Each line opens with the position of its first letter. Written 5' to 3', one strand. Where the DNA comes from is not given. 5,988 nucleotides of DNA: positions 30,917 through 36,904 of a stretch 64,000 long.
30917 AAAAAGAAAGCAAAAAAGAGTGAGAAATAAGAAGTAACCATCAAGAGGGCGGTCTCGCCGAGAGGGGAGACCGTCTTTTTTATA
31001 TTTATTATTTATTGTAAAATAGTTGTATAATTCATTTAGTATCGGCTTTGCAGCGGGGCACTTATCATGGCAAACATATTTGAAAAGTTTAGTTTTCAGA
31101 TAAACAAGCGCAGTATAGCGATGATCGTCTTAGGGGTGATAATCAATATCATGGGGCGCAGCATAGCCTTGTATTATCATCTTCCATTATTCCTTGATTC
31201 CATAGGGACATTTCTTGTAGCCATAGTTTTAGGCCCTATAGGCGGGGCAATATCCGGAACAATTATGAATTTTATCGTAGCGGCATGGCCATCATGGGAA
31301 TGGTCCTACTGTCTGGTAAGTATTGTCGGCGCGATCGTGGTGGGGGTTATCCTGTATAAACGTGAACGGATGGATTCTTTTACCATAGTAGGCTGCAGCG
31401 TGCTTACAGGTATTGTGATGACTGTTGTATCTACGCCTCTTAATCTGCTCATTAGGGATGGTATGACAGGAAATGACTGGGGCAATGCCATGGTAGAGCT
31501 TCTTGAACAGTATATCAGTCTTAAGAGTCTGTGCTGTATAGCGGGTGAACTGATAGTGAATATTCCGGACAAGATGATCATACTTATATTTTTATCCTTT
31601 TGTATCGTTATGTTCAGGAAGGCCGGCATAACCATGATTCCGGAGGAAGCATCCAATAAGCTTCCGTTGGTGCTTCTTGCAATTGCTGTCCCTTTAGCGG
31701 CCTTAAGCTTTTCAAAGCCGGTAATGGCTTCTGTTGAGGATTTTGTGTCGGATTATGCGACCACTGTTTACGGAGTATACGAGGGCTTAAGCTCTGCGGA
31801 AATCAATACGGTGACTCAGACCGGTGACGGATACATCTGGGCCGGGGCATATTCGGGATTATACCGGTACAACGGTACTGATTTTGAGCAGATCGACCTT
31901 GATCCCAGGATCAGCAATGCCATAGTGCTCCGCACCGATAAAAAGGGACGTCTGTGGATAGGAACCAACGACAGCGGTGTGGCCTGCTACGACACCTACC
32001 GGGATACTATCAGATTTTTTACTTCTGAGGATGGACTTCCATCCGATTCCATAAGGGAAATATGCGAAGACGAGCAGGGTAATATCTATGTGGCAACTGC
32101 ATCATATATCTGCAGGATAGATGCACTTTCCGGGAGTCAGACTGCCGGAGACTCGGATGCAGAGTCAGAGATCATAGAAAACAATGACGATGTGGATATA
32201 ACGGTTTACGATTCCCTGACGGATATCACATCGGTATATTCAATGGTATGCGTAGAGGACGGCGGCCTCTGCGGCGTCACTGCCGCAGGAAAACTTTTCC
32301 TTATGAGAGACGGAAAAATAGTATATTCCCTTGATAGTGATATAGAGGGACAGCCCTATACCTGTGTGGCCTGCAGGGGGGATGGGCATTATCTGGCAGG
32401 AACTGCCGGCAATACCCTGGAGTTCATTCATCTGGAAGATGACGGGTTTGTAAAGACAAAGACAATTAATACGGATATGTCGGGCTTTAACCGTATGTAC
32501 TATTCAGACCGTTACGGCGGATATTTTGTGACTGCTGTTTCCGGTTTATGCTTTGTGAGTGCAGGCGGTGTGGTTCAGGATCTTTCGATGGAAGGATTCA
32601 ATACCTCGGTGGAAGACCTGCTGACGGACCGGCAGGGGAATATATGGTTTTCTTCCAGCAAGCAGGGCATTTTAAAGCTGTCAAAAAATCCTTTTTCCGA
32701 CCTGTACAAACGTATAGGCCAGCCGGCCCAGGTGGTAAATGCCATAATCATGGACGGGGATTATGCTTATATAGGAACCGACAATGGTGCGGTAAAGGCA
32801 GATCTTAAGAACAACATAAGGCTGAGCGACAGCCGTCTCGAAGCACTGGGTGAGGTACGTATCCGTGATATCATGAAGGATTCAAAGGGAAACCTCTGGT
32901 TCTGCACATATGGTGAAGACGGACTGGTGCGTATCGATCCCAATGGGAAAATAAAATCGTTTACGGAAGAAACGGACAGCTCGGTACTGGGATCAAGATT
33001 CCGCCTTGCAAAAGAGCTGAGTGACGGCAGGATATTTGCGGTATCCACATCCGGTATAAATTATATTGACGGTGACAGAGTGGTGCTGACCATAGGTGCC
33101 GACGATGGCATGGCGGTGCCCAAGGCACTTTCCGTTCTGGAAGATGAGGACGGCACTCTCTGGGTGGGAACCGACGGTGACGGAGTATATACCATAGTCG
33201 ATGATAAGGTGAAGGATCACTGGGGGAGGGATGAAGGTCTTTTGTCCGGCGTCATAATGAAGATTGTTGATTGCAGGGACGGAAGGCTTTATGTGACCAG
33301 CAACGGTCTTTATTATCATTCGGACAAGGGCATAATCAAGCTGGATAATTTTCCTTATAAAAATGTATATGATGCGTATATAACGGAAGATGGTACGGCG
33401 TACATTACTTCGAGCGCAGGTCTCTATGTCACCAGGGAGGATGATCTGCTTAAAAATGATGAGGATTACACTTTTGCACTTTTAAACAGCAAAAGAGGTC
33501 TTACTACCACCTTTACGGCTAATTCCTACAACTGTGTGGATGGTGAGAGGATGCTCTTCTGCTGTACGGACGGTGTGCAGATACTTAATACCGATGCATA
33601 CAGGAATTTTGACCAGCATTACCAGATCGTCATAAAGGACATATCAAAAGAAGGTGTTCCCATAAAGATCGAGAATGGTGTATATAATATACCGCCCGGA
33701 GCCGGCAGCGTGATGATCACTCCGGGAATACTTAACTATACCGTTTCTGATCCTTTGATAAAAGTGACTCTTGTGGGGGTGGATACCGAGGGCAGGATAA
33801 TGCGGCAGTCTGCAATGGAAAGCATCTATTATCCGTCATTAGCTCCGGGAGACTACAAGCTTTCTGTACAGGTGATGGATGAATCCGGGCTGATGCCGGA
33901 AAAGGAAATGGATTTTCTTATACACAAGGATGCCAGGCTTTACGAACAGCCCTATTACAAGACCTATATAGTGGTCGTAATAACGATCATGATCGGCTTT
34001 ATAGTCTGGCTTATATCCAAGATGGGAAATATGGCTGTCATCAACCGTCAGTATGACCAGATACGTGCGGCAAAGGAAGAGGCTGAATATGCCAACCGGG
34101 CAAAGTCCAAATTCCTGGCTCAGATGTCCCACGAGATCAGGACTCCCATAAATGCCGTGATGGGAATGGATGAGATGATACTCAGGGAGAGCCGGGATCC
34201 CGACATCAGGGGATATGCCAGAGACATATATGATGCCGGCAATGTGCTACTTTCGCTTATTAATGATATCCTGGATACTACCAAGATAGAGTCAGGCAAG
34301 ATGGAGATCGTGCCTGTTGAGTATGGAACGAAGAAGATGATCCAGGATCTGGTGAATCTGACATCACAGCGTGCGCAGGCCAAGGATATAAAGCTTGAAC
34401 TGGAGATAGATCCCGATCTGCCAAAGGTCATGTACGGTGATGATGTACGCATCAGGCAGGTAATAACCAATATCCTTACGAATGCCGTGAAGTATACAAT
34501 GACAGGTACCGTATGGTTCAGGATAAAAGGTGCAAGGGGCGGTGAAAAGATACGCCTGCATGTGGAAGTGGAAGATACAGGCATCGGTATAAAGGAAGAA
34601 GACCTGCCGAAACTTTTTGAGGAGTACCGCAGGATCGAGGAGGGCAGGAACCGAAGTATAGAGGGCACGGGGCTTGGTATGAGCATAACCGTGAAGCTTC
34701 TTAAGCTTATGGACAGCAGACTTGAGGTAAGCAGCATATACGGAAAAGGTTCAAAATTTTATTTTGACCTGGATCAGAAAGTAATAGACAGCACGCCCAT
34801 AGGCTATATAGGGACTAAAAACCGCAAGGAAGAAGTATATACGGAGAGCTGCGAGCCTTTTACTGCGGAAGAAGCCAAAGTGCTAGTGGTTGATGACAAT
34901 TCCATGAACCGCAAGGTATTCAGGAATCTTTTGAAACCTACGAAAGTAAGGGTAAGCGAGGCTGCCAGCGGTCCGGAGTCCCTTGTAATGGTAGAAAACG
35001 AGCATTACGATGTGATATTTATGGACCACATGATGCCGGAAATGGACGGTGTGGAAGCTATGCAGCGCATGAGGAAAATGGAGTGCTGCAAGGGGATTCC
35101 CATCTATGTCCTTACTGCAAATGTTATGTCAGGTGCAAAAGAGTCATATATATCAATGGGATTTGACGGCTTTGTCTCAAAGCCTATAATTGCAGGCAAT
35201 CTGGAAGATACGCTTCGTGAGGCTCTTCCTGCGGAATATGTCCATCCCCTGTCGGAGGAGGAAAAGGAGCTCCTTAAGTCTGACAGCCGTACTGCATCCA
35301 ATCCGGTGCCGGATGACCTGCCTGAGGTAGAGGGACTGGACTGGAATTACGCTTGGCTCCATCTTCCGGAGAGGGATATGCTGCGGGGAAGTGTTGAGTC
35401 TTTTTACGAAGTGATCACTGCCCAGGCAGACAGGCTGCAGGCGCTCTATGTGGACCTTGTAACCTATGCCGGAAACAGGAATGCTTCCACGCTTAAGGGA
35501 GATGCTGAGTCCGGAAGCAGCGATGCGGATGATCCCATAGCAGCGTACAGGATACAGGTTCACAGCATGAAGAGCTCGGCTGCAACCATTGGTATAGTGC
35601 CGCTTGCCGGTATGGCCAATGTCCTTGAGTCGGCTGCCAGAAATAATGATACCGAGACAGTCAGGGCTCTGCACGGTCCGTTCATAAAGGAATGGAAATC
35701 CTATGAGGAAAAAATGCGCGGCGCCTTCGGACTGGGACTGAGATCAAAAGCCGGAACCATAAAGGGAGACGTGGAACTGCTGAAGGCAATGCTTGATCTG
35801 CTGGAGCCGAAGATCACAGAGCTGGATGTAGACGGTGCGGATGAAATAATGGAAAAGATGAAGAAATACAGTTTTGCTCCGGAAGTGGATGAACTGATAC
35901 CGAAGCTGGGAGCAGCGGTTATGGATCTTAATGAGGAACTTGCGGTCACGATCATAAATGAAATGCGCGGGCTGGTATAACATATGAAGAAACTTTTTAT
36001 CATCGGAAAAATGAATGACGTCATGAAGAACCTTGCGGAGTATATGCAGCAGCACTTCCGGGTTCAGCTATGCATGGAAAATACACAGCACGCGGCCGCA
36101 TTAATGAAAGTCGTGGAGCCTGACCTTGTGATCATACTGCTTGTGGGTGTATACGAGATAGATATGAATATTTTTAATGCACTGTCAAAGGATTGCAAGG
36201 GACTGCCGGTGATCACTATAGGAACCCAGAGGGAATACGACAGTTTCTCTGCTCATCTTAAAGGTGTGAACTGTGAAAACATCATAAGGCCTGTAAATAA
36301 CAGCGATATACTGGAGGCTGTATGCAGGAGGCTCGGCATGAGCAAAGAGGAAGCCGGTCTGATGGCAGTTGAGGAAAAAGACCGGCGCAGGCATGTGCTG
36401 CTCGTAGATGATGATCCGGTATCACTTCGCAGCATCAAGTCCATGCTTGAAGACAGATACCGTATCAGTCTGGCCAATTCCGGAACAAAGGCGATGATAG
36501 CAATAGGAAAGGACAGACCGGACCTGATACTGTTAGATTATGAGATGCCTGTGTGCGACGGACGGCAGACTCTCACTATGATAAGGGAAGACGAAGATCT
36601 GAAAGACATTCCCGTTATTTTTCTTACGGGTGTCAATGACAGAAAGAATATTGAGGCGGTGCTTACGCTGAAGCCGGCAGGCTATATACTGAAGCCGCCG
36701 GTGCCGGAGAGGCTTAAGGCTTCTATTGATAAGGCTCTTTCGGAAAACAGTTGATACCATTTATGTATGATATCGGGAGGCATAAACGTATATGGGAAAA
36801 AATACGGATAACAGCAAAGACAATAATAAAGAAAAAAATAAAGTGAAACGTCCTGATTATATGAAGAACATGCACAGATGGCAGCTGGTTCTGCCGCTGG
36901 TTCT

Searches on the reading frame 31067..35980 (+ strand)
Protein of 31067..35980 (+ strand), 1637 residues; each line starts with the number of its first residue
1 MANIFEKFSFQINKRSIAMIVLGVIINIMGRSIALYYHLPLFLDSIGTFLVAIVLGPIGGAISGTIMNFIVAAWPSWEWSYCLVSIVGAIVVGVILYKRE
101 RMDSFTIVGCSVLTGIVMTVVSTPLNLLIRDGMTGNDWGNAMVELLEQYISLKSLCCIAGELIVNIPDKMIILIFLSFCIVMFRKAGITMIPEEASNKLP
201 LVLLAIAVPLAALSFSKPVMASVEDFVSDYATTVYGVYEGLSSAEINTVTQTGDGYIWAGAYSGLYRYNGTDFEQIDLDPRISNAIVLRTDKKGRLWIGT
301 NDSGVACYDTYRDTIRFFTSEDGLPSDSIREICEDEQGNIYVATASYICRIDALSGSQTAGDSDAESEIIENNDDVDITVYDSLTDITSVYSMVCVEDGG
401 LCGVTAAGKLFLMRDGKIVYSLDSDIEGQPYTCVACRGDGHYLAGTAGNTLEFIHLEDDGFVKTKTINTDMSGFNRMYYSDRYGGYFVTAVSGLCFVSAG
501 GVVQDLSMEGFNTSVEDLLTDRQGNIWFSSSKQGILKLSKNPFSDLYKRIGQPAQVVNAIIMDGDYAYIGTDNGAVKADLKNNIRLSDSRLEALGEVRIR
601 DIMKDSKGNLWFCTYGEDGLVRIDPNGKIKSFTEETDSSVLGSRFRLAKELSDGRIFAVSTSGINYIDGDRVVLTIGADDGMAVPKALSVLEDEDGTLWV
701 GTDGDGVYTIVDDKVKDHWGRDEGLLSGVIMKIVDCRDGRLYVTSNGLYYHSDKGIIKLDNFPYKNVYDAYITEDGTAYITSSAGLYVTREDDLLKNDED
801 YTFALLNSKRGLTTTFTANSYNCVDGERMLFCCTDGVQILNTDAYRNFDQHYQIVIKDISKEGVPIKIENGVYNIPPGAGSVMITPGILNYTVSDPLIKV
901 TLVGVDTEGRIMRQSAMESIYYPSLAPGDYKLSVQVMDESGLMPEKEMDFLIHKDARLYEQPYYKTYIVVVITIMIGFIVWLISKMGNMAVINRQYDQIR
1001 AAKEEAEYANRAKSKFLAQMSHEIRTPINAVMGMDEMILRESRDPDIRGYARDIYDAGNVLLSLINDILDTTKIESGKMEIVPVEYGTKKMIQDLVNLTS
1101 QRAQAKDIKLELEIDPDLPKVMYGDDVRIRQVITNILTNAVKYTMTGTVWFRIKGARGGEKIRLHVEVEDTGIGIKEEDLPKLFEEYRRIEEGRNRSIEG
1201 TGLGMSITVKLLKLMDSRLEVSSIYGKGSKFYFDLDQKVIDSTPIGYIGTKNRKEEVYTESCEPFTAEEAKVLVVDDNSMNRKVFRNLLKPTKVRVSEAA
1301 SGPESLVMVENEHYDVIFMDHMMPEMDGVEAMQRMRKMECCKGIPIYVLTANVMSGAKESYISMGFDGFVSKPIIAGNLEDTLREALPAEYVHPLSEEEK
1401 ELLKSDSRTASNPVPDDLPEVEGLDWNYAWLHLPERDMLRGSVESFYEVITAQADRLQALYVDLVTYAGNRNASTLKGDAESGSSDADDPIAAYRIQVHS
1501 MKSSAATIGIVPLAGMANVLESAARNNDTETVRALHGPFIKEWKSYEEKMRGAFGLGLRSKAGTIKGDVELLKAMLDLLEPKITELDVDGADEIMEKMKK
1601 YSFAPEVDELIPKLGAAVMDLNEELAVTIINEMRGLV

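Call 6: search_protein_families(library=pfam, proteins=[window:31067-35980:+], max_evalue=0.01)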
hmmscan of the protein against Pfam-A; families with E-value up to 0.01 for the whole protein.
window:31067-35980:+ (1637 aa): 10 families
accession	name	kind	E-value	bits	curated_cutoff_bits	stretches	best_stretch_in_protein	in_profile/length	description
PF07494.17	Reg_prop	-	5.4e-27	90.8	20.4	1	323-345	1-23/24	Two component regulator propeller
PF02518.31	HATPase_c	-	5.2e-25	88.5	26.4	1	1124-1237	1-109/111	Histidine kinase-, DNA gyrase B-, and HSP90-like ATPase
PF00072.30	Response_reg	-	2.7e-24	85.9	30.2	1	1272-1383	1-110/111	Response regulator receiver domain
PF00512.31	HisKA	-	8.8e-17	61.4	26.9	1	1012-1077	1-66/66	His Kinase A (phospho-acceptor) domain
PF12822.12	ECF_trnsprt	-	0.00019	22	30.7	1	21-129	7-122/169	ECF transporter, substrate-specific component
PF08450.18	SGL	-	0.00019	21.6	26.3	0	484-629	52-216/246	SMP-30/Gluconolactonase/LRE-like region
PF15533.11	Ntox33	-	0.00032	21.5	28.4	0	503-528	23-48/65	Bacterial toxin 33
PF01627.28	Hpt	-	0.0011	19.6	24.6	1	1490-1529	25-64/84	Hpt domain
PF07495.19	Y_Y_Y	-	0.003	17.9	26.6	1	918-945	28-55/65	Y_Y_Y domain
PF24684.1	Vgb_lyase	-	0.0068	15.7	50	0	600-638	58-96/290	Virginiamycin B lyase family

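Call 7: search_protein_families(library=ncbifam, proteins=[window:31067-35980:+], max_evalue=0.01)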
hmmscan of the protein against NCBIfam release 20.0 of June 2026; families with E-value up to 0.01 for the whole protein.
window:31067-35980:+ (1637 aa): 146 families (the best 25 are shown)
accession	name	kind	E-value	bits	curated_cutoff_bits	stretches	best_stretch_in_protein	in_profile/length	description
TIGR02956.1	TMAO_torS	equivalog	5.5e-98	329.3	676.5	1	1000-1533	451-949/967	TMAO reductase system sensor histidine kinase/response regulator TorS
NF008318.0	PRK11107.1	equivalog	3.7e-90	303.3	890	2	999-1239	279-520/920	two-component sensor histidine kinase BarA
NF041947.1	LuxQ_Vibrio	equivalog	9e-79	265.3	1200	1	997-1383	456-835/843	quorum-sensing autoinducer 2 sensor kinase/phosphatase LuxQ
NF008302.0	PRK11091.1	equivalog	6.4e-75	252.8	838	1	994-1393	264-649/779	aerobic respiration two-component sensor histidine kinase ArcB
NF038297.2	hybrid_HK_HrmK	equivalog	1.6e-71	241.8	725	1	979-1379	201-600/607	hybrid histidine kinase/response regulator HrmK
NF011874.0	PRK15347.1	equivalog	1.5e-69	235.1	852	2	997-1236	382-613/921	two component system sensor kinase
NF008099.0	PRK10841.1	equivalog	3.7e-69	233.5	920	2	1003-1232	460-685/949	two-component system sensor histidine kinase RcsC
NF045901.1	HisKinLetSLeg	equivalog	9.2e-63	212.5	1650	2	1000-1234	280-515/906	two-component system sensor histidine kinase LetS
NF008543.0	PRK11466.1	equivalog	1.6e-57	195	982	1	1000-1387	431-798/914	TMAO reductase system sensor histidine kinase/response regulator TorS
NF046044.1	PnpS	equivalog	4.7e-50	170.7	400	1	1010-1235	167-389/390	two-component system histidine kinase PnpS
NF041832.1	near_NosP_CTERM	subfamily_domain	4.7e-47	160.8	400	1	1007-1384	1-367/370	NahK/ErcS family hybrid sensor histidine kinase/response regulator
NF007420.1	PRK09959.1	equivalog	1.5e-43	148.7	1995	1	1001-1380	700-1067/1197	acid-sensing system histidine kinase EvgS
TIGR02966.1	phoR_proteo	equivalog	3.2e-42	144.7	334.2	1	1010-1234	111-332/333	phosphate regulon sensor histidine kinase PhoR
NF047874.1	MASE3_PAS_HK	subfamily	1.4e-36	126.5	560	1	995-1244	380-632/655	MASE3 domain-containing sensor histidine kinase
NF047465.1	hybrid_HK_LvrA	exception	2.8e-36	124.9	1200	1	1010-1375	199-572/819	hybrid histidine kinase/response regulator LvrA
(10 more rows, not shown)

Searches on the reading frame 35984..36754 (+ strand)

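Call 6: search_protein_families(library=pfam, proteins=[window:35984-36754:+], max_evalue=0.01)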
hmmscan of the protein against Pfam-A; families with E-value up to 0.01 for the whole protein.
window:35984-36754:+ (256 aa): 1 family
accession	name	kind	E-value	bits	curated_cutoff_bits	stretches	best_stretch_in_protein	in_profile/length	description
PF00072.30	Response_reg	-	1.1e-24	87.2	30.2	1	138-248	1-110/111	Response regulator receiver domain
